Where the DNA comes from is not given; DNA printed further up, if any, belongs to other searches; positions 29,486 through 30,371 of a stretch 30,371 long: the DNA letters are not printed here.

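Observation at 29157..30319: Candidate uncharacterised two-gene toxin-antitoxin or defence module (Phd/YefM-like with acidic tail plus a 227-aa unknown)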

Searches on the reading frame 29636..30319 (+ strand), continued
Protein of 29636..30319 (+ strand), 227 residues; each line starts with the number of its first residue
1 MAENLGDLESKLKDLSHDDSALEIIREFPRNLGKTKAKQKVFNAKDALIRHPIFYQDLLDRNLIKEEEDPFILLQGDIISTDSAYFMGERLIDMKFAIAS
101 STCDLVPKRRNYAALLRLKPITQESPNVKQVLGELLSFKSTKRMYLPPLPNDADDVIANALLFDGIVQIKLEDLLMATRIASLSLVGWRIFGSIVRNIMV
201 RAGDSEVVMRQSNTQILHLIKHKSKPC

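Call 79: search_protein_families(library=pfam, proteins=[L082:2624-3148:+, L083:3433-4032:+, L082:3818-4585:+, L085:394-834:+], max_evalue=0.01)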
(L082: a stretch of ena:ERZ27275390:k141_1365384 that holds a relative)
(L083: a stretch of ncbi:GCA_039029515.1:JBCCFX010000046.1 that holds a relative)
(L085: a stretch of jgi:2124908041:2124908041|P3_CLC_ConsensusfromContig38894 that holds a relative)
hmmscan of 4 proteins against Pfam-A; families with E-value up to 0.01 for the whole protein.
L082:2624-3148:+ (175 aa): 0 families

L083:3433-4032:+ (200 aa): 1 family
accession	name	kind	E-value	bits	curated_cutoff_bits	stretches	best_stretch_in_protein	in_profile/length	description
PF15047.11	DUF4533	-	0.0039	17.3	28.6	1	79-159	50-128/225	Protein of unknown function (DUF4533)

L082:3818-4585:+ (256 aa): 0 families

L085:394-834:+ (147 aa): 0 families

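Call 83: search_protein_families(library=phrogs, proteins=[window:29636-30316:+, P0339, P0376, P0298], max_evalue=1)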
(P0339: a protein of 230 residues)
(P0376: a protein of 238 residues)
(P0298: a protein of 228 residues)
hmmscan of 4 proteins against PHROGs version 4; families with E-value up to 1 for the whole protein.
window:29636-30316:+ (227 aa): 1 family
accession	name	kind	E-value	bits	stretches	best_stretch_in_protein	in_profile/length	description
phrog_28363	-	unknown function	0.32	12.1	1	190-206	9-25/44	-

P0339 (230 aa): 1 family
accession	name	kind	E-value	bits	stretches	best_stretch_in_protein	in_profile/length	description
phrog_4575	-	unknown function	0.0002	22.1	1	31-212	35-202/209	-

P0376 (238 aa): 1 family
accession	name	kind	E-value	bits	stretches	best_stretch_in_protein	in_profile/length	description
phrog_4575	-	unknown function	0.0057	17.4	1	67-181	30-158/209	-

P0298 (228 aa): 0 families

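Call 85: search_dna_similar(query=P0339, collection=phages, mode=protein, max_evalue=0.01, max_rows=15)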
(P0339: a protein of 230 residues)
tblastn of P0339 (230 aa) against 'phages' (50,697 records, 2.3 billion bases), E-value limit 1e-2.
No match.

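Call 86: search_dna_similar(query=P0376, collection=phages, mode=protein, max_evalue=0.01, max_rows=15)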
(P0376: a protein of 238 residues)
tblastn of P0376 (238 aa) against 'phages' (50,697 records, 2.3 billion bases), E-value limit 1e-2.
No match.

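Call 87: search_dna_similar(query=P0339, collection=plasmids, mode=protein, max_evalue=0.001, max_rows=15)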
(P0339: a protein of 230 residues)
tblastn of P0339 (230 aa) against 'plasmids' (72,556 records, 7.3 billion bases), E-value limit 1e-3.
No match.

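Call 88: search_dna_similar(query=P0376, collection=plasmids, mode=protein, max_evalue=0.001, max_rows=15)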
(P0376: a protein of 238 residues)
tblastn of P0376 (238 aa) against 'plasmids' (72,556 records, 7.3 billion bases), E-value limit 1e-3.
No match.

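Call 89: search_protein_families(library=phrogs, alignment_id=A3, max_evalue=0.01)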
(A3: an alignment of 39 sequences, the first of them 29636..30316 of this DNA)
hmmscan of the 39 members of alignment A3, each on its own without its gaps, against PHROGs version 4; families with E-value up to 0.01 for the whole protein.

A. member 1, window:29636-30316:+ (227 aa): 0 families

B. families by the number of members that match (of 39 scanned): 1 family
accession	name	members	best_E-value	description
phrog_4575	-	10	5e-05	-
